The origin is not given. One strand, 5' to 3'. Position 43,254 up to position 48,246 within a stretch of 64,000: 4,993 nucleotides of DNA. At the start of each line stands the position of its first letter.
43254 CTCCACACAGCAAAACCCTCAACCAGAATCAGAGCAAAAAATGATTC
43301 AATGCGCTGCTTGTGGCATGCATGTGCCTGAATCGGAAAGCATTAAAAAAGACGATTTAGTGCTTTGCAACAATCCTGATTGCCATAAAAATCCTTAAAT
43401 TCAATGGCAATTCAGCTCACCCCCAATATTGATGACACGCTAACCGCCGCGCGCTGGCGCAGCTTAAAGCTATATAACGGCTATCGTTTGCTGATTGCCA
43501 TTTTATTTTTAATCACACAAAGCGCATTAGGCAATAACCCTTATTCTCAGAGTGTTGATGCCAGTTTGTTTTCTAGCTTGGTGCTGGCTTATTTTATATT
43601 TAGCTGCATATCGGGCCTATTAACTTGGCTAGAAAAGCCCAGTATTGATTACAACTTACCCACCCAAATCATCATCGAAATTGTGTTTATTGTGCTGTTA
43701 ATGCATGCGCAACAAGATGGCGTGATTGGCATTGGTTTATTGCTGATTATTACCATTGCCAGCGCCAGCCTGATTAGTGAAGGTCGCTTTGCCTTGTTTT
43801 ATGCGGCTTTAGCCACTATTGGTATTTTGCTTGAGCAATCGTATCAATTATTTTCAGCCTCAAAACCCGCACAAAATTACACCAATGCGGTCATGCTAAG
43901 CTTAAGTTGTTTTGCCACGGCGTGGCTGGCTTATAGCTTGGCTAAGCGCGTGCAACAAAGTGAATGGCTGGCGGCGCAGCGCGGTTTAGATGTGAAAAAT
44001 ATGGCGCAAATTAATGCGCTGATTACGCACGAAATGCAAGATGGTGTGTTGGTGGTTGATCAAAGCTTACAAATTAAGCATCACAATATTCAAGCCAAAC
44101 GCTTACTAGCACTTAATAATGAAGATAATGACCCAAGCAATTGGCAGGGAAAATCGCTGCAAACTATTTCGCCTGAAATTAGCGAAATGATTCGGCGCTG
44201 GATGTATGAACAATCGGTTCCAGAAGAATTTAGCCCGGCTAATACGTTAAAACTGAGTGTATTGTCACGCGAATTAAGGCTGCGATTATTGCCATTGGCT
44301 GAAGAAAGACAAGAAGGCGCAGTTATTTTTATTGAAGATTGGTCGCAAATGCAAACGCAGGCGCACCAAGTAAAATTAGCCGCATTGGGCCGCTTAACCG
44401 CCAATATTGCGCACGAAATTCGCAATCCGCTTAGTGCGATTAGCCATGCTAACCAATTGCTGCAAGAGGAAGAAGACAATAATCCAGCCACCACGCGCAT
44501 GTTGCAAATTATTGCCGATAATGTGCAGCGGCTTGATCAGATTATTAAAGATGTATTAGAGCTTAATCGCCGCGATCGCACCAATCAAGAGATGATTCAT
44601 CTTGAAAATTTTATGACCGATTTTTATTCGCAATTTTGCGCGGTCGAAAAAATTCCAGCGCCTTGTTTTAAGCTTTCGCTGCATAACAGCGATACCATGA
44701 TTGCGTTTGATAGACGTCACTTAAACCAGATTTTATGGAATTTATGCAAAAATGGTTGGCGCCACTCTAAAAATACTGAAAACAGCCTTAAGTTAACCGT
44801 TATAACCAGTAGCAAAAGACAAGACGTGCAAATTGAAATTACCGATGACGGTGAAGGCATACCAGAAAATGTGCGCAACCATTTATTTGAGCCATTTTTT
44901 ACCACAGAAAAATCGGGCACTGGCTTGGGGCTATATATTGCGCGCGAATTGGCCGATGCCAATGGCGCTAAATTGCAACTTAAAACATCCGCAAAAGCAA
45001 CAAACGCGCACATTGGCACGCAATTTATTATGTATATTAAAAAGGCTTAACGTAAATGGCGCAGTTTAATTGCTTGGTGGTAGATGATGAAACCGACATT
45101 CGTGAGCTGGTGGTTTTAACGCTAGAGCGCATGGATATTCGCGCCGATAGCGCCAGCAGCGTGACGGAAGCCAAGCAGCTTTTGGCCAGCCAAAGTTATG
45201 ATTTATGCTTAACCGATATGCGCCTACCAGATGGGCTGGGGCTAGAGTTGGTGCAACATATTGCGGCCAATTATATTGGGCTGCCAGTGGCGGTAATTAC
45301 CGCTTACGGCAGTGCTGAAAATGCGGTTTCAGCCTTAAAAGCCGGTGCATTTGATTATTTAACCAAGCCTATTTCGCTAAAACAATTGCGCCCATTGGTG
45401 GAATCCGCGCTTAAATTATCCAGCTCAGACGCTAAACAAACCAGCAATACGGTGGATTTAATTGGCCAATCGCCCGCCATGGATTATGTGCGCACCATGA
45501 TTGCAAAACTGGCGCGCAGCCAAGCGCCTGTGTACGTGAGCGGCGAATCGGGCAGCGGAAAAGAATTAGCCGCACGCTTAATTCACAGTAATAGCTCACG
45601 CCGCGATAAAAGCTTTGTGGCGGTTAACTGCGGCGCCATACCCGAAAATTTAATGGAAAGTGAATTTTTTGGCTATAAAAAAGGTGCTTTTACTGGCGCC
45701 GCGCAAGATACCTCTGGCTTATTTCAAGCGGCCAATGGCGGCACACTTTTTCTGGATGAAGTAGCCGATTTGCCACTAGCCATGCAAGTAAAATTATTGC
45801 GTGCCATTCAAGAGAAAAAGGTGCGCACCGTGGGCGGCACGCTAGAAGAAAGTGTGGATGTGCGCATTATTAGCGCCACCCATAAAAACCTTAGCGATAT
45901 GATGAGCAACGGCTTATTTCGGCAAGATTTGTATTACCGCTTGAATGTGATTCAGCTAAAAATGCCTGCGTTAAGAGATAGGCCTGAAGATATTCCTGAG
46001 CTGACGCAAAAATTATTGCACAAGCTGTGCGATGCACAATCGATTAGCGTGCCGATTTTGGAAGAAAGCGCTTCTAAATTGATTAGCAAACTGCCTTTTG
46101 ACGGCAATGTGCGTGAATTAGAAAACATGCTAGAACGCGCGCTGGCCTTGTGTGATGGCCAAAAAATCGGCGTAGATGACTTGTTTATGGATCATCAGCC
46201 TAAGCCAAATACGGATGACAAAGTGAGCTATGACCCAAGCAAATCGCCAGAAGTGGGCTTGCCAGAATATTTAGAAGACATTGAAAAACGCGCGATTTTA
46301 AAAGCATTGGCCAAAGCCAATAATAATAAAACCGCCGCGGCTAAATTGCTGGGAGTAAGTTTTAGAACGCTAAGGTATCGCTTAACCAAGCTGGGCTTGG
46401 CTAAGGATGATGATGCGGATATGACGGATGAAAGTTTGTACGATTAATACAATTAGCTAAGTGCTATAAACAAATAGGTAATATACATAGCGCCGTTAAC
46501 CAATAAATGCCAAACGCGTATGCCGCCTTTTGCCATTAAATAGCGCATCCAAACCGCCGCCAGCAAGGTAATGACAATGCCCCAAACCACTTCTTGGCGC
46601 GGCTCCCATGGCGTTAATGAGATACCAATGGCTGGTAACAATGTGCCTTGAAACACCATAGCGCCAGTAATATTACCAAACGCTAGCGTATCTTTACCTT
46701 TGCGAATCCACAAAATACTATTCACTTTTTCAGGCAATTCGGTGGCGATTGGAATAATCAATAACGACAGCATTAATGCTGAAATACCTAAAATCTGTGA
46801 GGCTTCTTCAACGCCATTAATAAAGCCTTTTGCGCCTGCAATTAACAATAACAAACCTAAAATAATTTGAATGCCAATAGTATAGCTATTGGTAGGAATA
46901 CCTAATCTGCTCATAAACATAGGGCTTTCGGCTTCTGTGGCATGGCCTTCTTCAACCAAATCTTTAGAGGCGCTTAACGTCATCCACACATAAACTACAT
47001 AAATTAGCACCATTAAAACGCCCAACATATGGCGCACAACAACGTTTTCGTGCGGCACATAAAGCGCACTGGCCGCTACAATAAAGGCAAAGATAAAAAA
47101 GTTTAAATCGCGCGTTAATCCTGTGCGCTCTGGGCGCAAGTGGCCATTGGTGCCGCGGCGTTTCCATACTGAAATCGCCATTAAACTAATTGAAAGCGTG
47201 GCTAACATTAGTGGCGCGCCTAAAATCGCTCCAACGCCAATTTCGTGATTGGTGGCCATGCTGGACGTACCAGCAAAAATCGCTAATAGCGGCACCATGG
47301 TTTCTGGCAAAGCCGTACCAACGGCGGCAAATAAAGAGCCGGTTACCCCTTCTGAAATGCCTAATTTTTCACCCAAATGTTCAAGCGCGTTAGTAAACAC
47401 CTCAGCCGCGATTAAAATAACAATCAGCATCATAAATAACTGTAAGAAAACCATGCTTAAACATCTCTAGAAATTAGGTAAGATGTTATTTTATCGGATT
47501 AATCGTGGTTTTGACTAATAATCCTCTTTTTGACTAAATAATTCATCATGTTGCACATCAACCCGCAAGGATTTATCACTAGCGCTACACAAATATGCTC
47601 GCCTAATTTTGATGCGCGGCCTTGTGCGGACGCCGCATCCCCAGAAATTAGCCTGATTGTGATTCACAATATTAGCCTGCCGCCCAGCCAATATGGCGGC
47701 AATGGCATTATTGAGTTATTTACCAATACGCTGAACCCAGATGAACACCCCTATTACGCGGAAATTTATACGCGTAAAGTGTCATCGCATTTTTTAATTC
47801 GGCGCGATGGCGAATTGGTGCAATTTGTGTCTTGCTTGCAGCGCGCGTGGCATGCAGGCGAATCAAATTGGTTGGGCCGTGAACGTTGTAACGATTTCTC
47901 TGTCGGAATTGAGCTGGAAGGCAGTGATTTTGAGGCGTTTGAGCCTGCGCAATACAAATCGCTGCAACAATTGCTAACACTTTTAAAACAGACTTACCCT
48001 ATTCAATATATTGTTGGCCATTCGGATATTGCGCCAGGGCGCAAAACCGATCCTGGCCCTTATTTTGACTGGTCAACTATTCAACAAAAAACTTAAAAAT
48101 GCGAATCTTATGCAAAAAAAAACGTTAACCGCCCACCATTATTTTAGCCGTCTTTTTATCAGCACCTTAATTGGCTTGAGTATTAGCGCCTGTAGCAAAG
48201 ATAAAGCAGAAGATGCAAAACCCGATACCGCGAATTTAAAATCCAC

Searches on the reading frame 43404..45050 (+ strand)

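Call 63: search_protein_families(library=pfam, proteins=[window:43404-45050:+], max_evalue=0.00001)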
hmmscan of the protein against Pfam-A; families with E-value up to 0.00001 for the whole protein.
window:43404-45050:+ (548 aa): 3 families
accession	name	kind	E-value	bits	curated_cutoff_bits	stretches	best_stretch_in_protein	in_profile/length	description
PF25323.1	6TM_PilS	-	1.9e-40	139.1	27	1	13-190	4-189/189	PilS-like transmembrane domain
PF02518.31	HATPase_c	-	3.6e-21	76.1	26.4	1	436-546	2-108/111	Histidine kinase-, DNA gyrase B-, and HSP90-like ATPase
PF00512.31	HisKA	-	9.7e-17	61.2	26.9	1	328-391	2-64/66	His Kinase A (phospho-acceptor) domain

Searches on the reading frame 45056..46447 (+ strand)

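Call 63: search_protein_families(library=pfam, proteins=[window:45056-46447:+], max_evalue=0.00001)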
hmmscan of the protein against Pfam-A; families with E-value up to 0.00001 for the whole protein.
window:45056-46447:+ (463 aa): 5 families
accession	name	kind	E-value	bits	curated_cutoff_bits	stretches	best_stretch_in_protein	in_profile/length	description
PF00158.32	Sigma54_activat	-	1.2e-69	233.7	20.2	1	135-301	1-167/168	Sigma-54 interaction domain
PF00072.30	Response_reg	-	2.9e-26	92.2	30.2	1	7-114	2-109/111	Response regulator receiver domain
PF14532.12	Sigma54_activ_2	-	9.5e-26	91.1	25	1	136-306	1-138/138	Sigma-54 interaction domain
PF25601.1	AAA_lid_14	-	3.2e-19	69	27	1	307-387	1-81/87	AAA+ ATPase lid domain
PF02954.25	HTH_8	-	8.9e-15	54.6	22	1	406-446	2-42/42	Bacterial regulatory protein, Fis family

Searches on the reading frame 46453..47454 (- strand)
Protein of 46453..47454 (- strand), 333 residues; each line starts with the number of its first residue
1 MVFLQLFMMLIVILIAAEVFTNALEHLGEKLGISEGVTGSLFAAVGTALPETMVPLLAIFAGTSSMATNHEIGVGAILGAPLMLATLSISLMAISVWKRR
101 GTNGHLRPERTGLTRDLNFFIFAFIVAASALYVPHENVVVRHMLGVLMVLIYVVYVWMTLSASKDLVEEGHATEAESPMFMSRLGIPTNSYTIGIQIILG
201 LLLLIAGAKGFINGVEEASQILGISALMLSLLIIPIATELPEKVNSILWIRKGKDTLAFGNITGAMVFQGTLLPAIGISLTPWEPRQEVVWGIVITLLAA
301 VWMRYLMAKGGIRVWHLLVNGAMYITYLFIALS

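Call 63: search_protein_families(library=pfam, proteins=[window:46453-47454:-], max_evalue=0.00001)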
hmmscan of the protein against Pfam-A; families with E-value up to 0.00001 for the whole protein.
window:46453-47454:- (333 aa): 1 family
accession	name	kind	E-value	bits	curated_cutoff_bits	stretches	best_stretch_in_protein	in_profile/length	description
PF01699.29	Na_Ca_ex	-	4.3e-35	121.3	24.9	2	3-159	3-149/151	Sodium/calcium exchanger protein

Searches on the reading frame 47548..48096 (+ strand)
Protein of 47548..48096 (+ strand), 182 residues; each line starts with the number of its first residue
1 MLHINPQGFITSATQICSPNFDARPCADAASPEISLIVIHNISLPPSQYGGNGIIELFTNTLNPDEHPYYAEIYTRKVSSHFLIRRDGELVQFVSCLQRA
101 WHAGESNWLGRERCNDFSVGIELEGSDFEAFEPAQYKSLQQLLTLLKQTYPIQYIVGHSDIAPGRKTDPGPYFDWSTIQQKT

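Call 63: search_protein_families(library=pfam, proteins=[window:47548-48096:+], max_evalue=0.00001)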
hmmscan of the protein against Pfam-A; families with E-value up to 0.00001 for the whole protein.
window:47548-48096:+ (182 aa): 1 family
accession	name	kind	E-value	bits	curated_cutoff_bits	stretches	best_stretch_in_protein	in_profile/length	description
PF01510.30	Amidase_2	-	7.5e-32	110.9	26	1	33-171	4-131/131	N-acetylmuramoyl-L-alanine amidase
